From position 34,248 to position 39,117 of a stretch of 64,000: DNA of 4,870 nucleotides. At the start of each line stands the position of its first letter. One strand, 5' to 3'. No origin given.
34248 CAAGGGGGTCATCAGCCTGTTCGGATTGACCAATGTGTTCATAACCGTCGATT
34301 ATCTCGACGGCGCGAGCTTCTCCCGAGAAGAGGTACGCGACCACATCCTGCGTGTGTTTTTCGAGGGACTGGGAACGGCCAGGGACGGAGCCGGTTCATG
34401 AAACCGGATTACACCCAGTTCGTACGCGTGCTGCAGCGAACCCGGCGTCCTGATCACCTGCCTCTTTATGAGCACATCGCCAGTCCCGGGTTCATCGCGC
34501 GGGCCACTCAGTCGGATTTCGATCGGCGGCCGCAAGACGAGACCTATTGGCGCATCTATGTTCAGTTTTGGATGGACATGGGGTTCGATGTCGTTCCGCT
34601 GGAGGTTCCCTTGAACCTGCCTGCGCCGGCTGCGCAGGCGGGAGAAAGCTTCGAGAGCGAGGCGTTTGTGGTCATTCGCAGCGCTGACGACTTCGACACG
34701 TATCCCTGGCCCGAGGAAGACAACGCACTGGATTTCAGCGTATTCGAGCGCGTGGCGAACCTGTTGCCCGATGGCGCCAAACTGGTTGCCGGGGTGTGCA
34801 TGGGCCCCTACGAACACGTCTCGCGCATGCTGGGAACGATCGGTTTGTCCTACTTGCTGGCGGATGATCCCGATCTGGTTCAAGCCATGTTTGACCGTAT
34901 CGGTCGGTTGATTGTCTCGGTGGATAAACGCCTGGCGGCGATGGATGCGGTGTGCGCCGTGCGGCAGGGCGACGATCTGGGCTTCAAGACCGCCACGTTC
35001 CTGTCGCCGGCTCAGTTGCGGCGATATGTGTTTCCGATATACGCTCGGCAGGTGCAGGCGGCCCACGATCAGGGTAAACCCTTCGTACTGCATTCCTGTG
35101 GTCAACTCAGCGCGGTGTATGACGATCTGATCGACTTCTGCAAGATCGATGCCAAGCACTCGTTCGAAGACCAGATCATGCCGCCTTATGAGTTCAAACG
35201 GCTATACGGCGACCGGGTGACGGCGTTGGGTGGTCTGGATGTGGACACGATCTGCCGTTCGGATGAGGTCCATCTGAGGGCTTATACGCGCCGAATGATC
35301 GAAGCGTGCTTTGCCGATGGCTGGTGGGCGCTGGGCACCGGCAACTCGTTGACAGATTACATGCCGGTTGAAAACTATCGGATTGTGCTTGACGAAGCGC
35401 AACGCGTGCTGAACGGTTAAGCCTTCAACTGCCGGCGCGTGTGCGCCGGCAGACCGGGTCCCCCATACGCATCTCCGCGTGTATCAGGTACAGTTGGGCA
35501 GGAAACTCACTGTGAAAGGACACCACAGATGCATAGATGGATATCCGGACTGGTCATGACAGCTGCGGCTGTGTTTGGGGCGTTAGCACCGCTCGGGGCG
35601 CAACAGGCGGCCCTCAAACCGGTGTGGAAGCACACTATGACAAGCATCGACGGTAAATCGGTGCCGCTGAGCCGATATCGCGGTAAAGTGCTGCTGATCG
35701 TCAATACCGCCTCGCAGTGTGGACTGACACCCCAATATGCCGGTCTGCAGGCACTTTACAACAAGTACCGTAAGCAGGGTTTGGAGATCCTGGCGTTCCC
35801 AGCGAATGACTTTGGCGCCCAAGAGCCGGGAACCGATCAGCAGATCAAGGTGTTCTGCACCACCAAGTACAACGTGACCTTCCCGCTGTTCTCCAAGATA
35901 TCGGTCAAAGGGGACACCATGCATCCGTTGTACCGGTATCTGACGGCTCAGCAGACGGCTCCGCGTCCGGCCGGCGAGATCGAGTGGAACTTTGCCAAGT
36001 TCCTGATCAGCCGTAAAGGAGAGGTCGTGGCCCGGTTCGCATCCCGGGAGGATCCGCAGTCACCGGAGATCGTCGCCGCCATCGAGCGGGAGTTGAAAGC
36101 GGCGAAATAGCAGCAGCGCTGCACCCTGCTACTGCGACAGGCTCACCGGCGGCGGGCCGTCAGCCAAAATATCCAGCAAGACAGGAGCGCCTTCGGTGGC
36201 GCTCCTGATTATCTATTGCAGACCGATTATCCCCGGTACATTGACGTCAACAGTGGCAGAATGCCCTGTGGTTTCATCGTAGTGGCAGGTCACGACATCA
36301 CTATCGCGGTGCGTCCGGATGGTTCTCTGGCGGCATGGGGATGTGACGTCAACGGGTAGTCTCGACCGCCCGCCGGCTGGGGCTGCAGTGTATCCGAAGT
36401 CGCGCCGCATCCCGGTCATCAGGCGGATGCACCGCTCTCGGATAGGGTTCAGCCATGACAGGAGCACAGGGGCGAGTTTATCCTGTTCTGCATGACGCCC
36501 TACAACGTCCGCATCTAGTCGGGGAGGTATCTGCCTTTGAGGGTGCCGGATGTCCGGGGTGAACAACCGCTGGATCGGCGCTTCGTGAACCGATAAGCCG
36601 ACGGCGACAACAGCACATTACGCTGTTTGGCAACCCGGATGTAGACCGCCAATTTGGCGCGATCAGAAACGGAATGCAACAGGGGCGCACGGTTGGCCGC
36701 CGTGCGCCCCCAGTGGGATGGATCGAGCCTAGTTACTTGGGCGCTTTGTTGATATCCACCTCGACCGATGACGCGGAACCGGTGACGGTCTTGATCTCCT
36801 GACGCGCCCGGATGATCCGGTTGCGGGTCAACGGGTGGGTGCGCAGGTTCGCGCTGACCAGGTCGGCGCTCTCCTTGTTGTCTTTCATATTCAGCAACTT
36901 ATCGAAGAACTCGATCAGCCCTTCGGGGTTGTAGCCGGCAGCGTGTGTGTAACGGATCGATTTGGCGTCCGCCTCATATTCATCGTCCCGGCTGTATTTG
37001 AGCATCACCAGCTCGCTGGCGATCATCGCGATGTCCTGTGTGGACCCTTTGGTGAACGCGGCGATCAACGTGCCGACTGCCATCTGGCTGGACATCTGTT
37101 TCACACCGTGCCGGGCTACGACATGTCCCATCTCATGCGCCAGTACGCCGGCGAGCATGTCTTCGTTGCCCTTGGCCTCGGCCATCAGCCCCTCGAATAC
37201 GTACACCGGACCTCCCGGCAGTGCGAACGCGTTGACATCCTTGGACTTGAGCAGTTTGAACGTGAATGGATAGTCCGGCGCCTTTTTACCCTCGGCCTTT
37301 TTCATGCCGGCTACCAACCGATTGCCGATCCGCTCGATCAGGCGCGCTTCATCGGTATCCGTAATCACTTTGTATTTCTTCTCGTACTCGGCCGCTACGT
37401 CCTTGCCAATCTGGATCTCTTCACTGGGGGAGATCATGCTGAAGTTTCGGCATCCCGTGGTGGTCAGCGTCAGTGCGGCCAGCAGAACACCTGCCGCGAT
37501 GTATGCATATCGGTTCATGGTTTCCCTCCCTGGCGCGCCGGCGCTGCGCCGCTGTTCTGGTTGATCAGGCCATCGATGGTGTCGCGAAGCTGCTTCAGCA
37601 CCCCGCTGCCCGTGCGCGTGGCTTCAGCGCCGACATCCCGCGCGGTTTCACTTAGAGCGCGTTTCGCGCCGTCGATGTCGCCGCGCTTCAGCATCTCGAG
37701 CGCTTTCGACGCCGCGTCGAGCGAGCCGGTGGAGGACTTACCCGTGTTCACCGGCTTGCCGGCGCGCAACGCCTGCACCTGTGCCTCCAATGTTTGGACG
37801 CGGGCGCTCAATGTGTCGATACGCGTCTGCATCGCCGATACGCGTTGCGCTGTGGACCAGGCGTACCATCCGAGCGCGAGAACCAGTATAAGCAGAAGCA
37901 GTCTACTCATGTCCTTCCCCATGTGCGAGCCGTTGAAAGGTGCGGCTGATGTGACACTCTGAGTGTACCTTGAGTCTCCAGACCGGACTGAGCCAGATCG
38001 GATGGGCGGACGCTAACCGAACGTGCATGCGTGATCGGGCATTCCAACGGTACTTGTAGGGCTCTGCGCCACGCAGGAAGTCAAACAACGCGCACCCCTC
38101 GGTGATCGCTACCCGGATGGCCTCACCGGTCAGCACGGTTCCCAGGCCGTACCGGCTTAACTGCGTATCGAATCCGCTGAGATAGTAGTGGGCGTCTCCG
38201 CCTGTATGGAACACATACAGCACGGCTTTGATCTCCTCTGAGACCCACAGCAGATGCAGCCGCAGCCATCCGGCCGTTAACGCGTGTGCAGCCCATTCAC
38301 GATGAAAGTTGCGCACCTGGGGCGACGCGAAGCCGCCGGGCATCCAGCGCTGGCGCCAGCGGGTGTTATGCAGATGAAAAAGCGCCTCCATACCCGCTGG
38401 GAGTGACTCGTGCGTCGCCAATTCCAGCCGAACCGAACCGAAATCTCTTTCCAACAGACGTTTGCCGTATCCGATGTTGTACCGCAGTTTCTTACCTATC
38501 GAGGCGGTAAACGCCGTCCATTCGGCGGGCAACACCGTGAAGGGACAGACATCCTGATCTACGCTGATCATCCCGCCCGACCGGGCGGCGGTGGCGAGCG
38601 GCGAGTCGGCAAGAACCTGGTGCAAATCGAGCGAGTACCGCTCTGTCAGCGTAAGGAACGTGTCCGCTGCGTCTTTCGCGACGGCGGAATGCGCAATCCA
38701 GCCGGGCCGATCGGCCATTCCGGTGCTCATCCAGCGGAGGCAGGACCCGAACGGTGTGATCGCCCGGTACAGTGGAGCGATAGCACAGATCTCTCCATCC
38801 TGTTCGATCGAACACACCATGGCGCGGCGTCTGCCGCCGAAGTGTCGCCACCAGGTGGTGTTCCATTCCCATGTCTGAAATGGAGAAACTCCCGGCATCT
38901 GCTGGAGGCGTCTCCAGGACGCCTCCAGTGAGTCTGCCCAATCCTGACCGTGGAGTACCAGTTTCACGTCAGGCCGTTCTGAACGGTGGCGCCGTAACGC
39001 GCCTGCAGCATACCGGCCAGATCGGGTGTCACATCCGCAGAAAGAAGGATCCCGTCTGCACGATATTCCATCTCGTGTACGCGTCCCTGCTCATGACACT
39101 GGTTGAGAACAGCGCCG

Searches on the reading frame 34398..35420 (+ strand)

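Call 34: search_protein_families(library=pfam, proteins=[window:34398-35420:+])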
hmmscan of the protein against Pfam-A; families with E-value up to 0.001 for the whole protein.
window:34398-35420:+ (340 aa): 1 family
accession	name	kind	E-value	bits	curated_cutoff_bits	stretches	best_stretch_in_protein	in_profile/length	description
PF01208.23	URO-D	-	7.5e-17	61.8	23.9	1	42-335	44-344/346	Uroporphyrinogen decarboxylase (URO-D)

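Call 39: search_protein_families(library=ncbifam, proteins=[window:34398-35420:+], max_evalue=0.01)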
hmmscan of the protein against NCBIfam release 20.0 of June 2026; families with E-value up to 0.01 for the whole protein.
window:34398-35420:+ (340 aa): 4 families
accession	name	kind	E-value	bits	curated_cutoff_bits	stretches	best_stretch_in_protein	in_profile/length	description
NF004889.0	PRK06252.1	subfamily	4.9e-09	35.6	244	1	134-331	145-330/340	methylcobalamin:coenzyme M methyltransferase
TIGR01463.1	mtaA_cmuA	subfamily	1e-05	25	235.4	1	130-328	140-329/340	MtaA/CmuA family methyltransferase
NF041608.1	methylcob_mtaseMtbA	equivalog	0.0035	16.5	600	1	132-252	143-258/339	methylcobamide:CoM methyltransferase MtbA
NF040654.1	MtaA_Meth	equivalog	0.004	16.1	400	1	122-278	132-279/337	methylcobamide:CoM methyltransferase MtaA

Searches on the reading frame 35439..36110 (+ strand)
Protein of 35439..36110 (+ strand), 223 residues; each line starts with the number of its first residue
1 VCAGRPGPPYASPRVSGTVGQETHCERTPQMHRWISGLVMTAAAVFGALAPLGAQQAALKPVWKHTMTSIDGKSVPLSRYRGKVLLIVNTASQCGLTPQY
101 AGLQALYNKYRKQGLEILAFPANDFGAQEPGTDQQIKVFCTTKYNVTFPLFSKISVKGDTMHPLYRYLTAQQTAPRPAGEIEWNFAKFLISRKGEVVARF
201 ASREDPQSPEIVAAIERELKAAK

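Call 34: search_protein_families(library=pfam, proteins=[window:35439-36110:+])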
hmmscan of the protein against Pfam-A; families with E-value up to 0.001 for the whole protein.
window:35439-36110:+ (223 aa): 2 families
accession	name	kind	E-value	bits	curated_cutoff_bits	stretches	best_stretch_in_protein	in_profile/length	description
PF00255.25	GSHPx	-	1.8e-39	134.1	27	1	63-168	2-107/108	Glutathione peroxidase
PF00578.27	AhpC-TSA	-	5e-05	23.7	26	1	66-153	9-89/124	AhpC/TSA family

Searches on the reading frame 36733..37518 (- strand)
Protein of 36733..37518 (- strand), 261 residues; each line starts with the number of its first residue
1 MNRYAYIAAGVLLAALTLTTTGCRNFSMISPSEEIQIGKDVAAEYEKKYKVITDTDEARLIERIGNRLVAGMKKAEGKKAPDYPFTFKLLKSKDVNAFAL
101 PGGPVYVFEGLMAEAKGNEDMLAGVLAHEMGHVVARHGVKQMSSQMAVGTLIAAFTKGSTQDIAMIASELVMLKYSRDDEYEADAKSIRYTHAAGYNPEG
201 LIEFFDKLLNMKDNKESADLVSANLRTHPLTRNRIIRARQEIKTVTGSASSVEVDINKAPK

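Call 11: search_protein_families(library=pfam, proteins=[window:36733-37518:-])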
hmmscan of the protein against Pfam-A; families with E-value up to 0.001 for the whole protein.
window:36733-37518:- (261 aa): 1 family
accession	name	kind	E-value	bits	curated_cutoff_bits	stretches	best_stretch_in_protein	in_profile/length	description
PF01435.24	Peptidase_M48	-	1.1e-31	110.5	20.3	1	61-240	7-184/186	Peptidase family M48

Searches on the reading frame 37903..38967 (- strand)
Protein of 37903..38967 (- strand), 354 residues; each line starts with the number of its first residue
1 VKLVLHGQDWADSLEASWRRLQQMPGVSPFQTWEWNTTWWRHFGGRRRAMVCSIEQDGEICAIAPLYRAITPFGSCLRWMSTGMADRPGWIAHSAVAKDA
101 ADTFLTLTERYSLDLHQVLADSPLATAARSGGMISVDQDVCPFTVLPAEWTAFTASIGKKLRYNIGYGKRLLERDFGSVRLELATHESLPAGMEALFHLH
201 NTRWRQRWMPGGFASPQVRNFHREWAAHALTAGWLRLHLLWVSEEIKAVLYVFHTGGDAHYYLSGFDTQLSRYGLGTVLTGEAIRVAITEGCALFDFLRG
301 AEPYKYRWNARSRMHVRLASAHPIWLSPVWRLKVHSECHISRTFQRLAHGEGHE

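Call 11: search_protein_families(library=pfam, proteins=[window:37903-38967:-])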
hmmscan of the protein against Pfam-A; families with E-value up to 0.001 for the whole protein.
window:37903-38967:- (354 aa): 1 family
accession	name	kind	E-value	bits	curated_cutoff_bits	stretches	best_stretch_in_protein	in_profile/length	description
PF13480.13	Acetyltransf_6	-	4e-32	111.8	22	1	159-305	1-142/143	Acetyltransferase (GNAT) domain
